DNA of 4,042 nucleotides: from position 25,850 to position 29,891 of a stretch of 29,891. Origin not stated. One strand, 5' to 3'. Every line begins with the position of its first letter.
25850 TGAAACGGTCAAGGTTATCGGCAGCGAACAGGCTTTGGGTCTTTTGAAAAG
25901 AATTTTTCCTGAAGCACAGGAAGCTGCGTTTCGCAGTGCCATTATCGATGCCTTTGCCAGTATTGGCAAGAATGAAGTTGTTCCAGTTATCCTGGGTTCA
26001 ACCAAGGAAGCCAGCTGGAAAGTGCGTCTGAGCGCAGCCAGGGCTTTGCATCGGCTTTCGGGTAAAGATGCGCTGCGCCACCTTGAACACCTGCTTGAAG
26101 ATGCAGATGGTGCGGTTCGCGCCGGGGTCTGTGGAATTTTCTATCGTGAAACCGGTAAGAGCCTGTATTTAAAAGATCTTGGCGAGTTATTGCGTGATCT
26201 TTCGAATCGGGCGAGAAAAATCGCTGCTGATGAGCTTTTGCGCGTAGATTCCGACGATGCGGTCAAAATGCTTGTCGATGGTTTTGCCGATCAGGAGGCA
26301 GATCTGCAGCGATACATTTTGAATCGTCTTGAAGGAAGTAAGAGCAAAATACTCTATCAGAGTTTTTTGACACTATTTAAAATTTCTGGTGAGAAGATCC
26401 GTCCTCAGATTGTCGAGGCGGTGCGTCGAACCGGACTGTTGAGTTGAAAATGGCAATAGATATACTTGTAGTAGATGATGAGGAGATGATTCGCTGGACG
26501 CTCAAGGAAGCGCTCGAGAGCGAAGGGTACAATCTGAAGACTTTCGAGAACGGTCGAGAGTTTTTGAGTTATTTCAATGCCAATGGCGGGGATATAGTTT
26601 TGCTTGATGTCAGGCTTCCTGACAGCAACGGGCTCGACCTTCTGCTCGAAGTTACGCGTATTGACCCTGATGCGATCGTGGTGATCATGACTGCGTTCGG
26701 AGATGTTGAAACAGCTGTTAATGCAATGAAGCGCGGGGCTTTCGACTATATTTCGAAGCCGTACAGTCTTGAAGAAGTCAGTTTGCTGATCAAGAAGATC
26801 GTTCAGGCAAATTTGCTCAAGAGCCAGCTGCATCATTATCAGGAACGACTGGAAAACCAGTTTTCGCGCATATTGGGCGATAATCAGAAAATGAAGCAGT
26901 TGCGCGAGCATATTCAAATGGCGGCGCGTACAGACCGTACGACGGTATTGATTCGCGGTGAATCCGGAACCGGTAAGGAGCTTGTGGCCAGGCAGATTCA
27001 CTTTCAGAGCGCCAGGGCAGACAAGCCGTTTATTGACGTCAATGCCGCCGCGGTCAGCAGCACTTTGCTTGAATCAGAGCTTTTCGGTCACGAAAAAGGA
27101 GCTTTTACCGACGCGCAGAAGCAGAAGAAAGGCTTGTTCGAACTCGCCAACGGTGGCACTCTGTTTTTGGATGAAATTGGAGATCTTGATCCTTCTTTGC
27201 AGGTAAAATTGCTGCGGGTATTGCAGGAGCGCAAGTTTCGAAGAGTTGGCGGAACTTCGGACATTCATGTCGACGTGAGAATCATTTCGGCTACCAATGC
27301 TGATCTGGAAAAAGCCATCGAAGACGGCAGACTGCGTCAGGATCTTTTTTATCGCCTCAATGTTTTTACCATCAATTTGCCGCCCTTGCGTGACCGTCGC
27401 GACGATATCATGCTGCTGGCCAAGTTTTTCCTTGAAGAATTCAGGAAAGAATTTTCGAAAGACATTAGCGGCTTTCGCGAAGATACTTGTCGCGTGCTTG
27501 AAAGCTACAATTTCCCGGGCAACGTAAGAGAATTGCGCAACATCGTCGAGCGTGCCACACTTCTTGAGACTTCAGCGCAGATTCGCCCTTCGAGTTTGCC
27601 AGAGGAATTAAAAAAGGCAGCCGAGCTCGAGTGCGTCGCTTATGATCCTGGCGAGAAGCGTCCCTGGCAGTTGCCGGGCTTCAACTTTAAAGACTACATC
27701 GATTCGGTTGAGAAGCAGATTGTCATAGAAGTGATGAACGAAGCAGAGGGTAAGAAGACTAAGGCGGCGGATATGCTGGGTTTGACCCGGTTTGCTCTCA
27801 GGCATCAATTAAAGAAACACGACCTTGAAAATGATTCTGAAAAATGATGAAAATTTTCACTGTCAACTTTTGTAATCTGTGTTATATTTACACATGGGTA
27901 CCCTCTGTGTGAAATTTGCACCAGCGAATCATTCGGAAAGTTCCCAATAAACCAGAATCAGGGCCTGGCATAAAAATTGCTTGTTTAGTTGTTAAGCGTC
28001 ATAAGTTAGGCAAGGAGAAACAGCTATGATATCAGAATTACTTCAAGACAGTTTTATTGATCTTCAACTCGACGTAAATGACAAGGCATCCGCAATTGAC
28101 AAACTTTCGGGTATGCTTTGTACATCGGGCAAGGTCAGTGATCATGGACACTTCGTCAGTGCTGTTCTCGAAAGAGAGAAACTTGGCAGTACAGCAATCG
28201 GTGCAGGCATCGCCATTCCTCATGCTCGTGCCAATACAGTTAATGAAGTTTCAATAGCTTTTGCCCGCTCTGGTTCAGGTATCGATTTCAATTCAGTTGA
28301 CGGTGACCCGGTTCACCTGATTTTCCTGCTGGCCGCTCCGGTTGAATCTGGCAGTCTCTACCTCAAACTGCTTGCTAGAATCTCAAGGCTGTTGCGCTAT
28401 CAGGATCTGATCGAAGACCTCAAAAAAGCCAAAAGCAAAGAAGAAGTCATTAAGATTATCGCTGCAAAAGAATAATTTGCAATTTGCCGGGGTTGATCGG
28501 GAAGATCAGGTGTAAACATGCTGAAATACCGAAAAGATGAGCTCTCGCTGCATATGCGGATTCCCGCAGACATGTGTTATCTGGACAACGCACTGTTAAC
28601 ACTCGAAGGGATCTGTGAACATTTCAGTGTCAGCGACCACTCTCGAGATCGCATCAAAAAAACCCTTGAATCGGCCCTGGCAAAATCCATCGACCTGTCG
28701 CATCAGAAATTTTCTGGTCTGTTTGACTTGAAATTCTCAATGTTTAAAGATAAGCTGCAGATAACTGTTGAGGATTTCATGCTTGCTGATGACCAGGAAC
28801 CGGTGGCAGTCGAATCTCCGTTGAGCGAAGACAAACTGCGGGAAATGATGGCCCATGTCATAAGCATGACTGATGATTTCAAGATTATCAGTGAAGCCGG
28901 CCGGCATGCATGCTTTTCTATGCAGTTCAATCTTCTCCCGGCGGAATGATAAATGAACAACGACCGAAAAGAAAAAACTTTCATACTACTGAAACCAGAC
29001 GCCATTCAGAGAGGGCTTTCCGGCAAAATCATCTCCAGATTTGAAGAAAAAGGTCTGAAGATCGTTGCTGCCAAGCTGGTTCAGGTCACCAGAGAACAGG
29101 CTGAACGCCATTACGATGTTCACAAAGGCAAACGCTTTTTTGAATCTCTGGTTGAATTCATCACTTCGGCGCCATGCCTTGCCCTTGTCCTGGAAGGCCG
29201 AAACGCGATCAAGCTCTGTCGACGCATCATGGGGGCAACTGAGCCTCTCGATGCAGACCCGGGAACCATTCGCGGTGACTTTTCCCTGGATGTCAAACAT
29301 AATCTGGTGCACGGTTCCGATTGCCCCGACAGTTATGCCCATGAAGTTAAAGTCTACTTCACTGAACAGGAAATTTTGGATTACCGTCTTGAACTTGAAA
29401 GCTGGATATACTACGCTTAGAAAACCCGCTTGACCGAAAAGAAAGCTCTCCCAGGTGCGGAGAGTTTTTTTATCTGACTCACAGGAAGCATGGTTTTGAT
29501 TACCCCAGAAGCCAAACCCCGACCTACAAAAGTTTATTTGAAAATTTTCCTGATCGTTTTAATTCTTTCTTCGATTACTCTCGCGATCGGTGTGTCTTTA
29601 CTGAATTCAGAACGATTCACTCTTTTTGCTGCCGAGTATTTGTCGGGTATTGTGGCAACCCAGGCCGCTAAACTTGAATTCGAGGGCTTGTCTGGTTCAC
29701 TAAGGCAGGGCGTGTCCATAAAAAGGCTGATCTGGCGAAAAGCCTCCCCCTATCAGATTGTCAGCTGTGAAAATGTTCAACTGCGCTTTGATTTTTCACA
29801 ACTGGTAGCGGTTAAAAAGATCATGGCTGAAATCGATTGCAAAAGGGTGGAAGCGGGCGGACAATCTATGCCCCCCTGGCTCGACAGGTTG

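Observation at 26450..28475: Self-contained module: sigma-54 activator, UAS dyads, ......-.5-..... promoter, EIIA-Ntr-like gene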

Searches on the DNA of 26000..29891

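Call 54: search_rna_families(source=window, start=26000, end=29891, threshold=evalue, max_evalue=1)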
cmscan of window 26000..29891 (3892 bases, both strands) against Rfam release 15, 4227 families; matches with E-value up to 1: 0.
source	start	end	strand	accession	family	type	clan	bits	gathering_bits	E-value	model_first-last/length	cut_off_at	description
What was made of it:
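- Tried and rejected: RNA element in the spacer: no Rfam match at E <= 1 (call 54).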

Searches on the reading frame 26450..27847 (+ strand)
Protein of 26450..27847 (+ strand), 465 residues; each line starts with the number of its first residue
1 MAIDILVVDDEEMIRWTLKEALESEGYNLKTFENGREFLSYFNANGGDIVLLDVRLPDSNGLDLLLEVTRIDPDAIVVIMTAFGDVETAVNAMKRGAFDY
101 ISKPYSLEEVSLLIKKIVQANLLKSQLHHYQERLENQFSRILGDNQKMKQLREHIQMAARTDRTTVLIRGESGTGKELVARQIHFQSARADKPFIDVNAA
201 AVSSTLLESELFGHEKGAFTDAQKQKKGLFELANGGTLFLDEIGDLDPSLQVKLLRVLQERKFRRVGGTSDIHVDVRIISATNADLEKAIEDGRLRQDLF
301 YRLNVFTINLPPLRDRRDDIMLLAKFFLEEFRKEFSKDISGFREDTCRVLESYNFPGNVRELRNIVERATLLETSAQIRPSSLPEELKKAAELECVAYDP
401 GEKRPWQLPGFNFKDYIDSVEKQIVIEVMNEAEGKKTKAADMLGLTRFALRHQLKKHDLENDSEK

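Call 6: search_protein_families(library=pfam, proteins=[window:26450-27847:+], max_evalue=0.01)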
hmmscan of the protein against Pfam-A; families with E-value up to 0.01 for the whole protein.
window:26450-27847:+ (465 aa): 11 families
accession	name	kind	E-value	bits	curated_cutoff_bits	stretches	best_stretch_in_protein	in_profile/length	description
PF00158.32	Sigma54_activat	-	4.1e-72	241.8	20.2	1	141-308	1-167/168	Sigma-54 interaction domain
PF00072.30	Response_reg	-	2.6e-27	95.6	30.2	1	5-111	1-107/111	Response regulator receiver domain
PF25601.1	AAA_lid_14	-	8.2e-25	86.9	27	1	314-391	1-78/87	AAA+ ATPase lid domain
PF14532.12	Sigma54_activ_2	-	7.9e-21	75.2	25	1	142-313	1-138/138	Sigma-54 interaction domain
PF02954.25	HTH_8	-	5.8e-09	36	22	1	418-456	3-41/42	Bacterial regulatory protein, Fis family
PF07728.20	AAA_5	-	1.3e-07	32.2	22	1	166-283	2-122/139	AAA domain (dynein-related subfamily)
PF07724.20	AAA_2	-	0.0011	19.5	27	1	165-294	5-135/166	AAA domain (Cdc48 subfamily)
PF00004.35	AAA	-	0.0013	19.6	21.2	1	166-288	1-116/131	ATPase family associated with various cellular activities (AAA)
PF01078.27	Mg_chelatase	-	0.0032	17.3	20.3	0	152-261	12-133/207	Magnesium chelatase, subunit ChlI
PF13191.12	AAA_16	-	0.0034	18.3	32.6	1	147-218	8-85/167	AAA ATPase domain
PF20030.5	bpMoxR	-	0.0062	16.1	27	0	232-283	95-145/205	MoxR domain in the MoxR-vWA-beta-propeller ternary systems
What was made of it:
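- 26450..27847 (+): Sigma-54 activator (bEBP) of the response-regulator type: REC (D53, T81, K103), AAA+ with a GAFTDA loop, and a Fis-type HTH. Pfam domains (call 6).
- Checked: The bEBP gene is 26450-27847 (+) and carries Response_reg, Sigma54_activat (E 4e-72), AAA_lid_14 and HTH_8 (call 6).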

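Call 7: search_protein_families(library=ncbifam, proteins=[window:26450-27847:+], max_evalue=0.01)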
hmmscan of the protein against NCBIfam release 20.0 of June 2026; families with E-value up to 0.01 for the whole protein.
window:26450-27847:+ (465 aa): 122 families (the best 25 are shown)
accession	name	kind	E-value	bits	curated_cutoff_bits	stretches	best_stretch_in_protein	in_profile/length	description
NF008469.0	PRK11361.1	equivalog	7.2e-146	486.5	714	1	4-460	6-457/461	acetoacetate metabolism transcriptional regulator AtoC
TIGR01818.1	ntrC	equivalog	1.6e-129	432.7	558.6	1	5-456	1-462/463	nitrogen regulation protein NR(I)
TIGR02915.1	PEP_resp_reg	equivalog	2.1e-118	396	502.6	1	5-459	1-444/445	PEP-CTERM-box response regulator transcription factor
NF007689.0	PRK10365.1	equivalog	6e-112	374.6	760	1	3-454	6-439/441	sigma-54-dependent response regulator transcription factor ZraR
NF051870.1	NAssimRespRegNtrX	equivalog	1.5e-111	373.5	600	1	3-456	2-449/452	nitrogen assimilation response regulator NtrX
NF008176.1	PRK10923.1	equivalog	7e-111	371.1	620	1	5-457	6-466/469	nitrogen regulation protein NR(I)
TIGR01817.1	nifA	equivalog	1.2e-107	360.9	528.85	1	124-459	181-529/534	nif-specific transcriptional activator NifA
NF041552.1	TF_PrdR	equivalog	4e-103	345.7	795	1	115-457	242-576/577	sigma-54 dependent transcriptional regulator PrdR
NF041946.1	LuxO_transreg_Vib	equivalog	4.5e-103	345.5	800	1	11-446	5-449/463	quorum-sensing sigma-54 dependent transcriptional regulator LuxO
NF011695.0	PRK15115.1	equivalog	7.9e-102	341.3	763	1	3-463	7-442/445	two-component system response regulator GlrR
NF038308.1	RNA_repair_RtcR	equivalog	1.5e-99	334.3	650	1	110-456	150-515/530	RNA repair transcriptional activator RtcR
NF003451.0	PRK05022.1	equivalog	5.9e-99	332.1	476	1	92-459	134-510/512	nitric oxide reductase transcriptional regulator NorR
NF049963.1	RespRegFlgRCampy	domain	4.6e-98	328.9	750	1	4-390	2-384/429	fla regulon two-component system response regulator FlgR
NF050807.1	TransRegFlbDCaul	equivalog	4e-91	306.2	750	1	43-458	42-439/454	sigma-54-dependent transcriptional regulator FlbD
NF011953.0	PRK15424.1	equivalog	3.1e-87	293.4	703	1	127-458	207-535/538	propionate catabolism operon regulatory protein PrpR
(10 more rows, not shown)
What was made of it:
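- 26450..27847 (+): Below every NCBIfam equivalog cut-off (best AtoC, 486 of 714; call 7).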

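Call 37: search_solved_structures(query=window:26450-27844:+, max_evalue=1e-40, show_alignments=1)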
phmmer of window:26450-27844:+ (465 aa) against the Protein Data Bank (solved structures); distinct sequences matched with E-value up to 1e-40: 35.
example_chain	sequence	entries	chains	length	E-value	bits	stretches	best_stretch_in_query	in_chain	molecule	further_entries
4l4u_A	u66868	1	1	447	4.1e-99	335.5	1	3-460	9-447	Transcriptional regulator (NtrC family)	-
1ny5_A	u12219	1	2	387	1.5e-97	330.4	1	4-373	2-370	transcriptional regulator (NtrC family)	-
3dzd_A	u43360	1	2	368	1.3e-94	320.6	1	5-379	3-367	Transcriptional regulator (NtrC family)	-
5ep0_A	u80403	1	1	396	1.1e-83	284.7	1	5-385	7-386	Putative repressor protein luxO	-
5m7n_A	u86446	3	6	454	2e-82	280.5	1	1-456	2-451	Nitrogen assimilation regulatory protein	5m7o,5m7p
1ojl_A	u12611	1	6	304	1.9e-80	274.1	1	139-454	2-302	TRANSCRIPTIONAL REGULATORY PROTEIN ZRAR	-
8p53_C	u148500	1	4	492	3.5e-80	273.2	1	131-460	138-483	Transcriptional regulator FleQ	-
5exx_A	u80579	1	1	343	4.3e-79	269.6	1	134-388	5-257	Transcriptional regulator FleQ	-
9qq6_C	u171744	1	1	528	3.9e-75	256.5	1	140-454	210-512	Nif-specific regulatory protein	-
8pb9_D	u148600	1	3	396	4.2e-74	253.1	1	131-387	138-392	Transcriptional regulator FleQ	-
6jdi_A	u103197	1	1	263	4.3e-74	253.1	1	137-388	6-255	Nitrogen assimilation regulatory protein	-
5exp_A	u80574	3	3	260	7.5e-74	252.3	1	134-387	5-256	Transcriptional regulator FleQ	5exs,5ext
6j7e_A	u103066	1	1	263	2.1e-73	250.8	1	137-388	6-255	Nitrogen assimilation regulatory protein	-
7ejw_C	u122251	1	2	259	2.4e-73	250.6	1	137-387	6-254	Transcriptional regulator FleQ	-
6jdl_A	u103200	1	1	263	5.6e-73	249.4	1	137-388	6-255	Nitrogen assimilation regulatory protein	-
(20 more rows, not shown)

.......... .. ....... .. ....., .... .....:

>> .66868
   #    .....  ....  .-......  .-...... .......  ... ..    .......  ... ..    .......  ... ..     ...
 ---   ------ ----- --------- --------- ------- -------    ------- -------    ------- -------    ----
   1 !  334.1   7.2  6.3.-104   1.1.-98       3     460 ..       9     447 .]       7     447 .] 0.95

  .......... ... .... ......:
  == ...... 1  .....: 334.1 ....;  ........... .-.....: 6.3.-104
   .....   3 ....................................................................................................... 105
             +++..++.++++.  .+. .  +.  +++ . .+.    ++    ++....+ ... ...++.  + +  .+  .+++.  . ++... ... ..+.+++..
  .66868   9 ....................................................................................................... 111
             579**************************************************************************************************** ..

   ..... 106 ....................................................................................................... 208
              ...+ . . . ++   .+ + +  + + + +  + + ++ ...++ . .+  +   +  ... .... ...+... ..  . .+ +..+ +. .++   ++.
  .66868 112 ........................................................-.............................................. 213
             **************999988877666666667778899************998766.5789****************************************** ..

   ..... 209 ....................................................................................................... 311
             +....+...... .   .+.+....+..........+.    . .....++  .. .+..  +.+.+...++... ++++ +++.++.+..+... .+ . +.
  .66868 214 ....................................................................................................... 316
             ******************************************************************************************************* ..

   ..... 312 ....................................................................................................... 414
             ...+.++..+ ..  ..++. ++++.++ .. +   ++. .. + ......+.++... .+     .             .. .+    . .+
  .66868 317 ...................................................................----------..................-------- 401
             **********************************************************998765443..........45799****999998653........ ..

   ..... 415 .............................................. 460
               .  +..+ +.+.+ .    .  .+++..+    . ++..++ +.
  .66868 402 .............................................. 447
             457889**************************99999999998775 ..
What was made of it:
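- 26450..27847 (+): Closest structure is Aquifex NtrC4, 4l4u, E 4e-99 (call 37).
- On Bacterial enhancer-binding protein (NtrC family): D53 aligns with the NtrC4 acceptor position (call 37).
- Closest known: NtrC / glnAp2 and Aquifex NtrC4 / NtrC1-type response-regulator bEBPs. Same: The closest structure is NtrC4 (4l4u, E 4e-99, call 37).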
